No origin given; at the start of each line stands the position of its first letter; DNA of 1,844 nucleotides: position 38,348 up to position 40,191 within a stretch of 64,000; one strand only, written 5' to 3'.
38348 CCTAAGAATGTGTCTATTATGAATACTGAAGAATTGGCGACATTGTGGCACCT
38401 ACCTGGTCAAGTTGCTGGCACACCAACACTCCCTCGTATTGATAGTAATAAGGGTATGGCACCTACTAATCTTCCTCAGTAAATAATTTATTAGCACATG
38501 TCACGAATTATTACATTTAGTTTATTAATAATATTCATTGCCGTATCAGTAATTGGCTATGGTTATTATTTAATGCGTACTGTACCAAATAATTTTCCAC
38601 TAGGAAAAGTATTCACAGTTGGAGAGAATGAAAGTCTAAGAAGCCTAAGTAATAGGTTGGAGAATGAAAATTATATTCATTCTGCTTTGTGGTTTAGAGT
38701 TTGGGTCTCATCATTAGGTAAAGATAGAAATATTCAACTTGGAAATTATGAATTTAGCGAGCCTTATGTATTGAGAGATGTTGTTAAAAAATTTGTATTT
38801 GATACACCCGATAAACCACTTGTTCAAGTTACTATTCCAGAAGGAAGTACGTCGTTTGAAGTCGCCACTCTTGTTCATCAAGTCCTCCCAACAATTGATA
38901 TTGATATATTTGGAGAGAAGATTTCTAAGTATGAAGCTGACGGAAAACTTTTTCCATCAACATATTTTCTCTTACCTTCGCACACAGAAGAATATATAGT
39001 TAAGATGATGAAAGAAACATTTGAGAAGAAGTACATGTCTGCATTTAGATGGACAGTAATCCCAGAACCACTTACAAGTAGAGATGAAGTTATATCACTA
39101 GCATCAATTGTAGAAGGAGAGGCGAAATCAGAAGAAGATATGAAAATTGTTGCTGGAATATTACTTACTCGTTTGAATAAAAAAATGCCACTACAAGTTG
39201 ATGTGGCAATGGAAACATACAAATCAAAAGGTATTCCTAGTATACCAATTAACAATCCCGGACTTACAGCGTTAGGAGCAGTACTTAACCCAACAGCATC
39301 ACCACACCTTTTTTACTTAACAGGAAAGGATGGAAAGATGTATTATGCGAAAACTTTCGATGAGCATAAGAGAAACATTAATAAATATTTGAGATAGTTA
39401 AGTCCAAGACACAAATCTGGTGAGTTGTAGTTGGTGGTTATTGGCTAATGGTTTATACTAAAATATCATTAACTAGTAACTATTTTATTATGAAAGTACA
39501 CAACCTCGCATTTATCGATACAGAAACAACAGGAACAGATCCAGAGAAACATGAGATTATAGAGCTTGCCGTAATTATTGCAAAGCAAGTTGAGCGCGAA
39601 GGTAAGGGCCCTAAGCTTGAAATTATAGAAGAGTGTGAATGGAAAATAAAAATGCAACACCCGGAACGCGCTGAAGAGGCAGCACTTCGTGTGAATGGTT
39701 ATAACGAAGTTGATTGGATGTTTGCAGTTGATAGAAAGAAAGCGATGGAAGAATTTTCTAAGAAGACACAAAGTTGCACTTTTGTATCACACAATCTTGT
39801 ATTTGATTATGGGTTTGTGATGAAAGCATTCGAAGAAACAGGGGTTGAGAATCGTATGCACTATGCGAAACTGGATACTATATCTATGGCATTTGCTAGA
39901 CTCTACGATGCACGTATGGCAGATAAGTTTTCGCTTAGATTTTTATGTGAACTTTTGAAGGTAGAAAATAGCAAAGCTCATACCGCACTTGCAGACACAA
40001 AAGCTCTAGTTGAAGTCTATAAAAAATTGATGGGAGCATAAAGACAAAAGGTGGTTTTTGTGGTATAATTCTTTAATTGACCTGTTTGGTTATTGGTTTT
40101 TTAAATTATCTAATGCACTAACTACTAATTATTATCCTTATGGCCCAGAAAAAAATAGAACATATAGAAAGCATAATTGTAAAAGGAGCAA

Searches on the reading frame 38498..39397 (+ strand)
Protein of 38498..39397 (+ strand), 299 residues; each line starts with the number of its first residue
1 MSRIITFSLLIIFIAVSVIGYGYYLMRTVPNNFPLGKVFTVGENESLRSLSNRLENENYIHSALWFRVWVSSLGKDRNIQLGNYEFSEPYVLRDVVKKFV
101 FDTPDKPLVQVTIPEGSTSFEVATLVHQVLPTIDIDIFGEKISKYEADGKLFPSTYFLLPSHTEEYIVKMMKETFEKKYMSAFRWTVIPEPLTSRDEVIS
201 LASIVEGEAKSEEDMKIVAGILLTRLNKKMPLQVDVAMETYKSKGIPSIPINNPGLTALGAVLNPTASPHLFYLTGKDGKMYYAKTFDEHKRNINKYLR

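Call 16: search_protein_families(library=pfam, proteins=[window:38498-39397:+], max_evalue=0.0001)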
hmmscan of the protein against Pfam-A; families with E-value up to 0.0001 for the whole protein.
window:38498-39397:+ (299 aa): 1 family
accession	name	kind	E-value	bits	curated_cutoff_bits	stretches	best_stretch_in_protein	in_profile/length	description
PF02618.21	YceG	-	2.7e-53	181.6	32.4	2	39-237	1-194/275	YceG-like family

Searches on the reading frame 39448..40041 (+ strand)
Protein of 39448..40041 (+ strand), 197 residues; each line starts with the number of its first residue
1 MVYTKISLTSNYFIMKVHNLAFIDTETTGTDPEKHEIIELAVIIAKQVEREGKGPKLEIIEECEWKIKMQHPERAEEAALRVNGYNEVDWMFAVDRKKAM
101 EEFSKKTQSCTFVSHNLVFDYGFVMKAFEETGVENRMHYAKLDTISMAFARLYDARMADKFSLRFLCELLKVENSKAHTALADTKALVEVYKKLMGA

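Call 16: search_protein_families(library=pfam, proteins=[window:39448-40041:+], max_evalue=0.0001)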
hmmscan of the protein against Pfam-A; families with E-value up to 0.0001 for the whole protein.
window:39448-40041:+ (197 aa): 1 family
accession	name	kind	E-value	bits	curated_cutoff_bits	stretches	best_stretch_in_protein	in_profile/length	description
PF00929.31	RNase_T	-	2.4e-20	74.1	24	1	22-191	2-164/164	Exonuclease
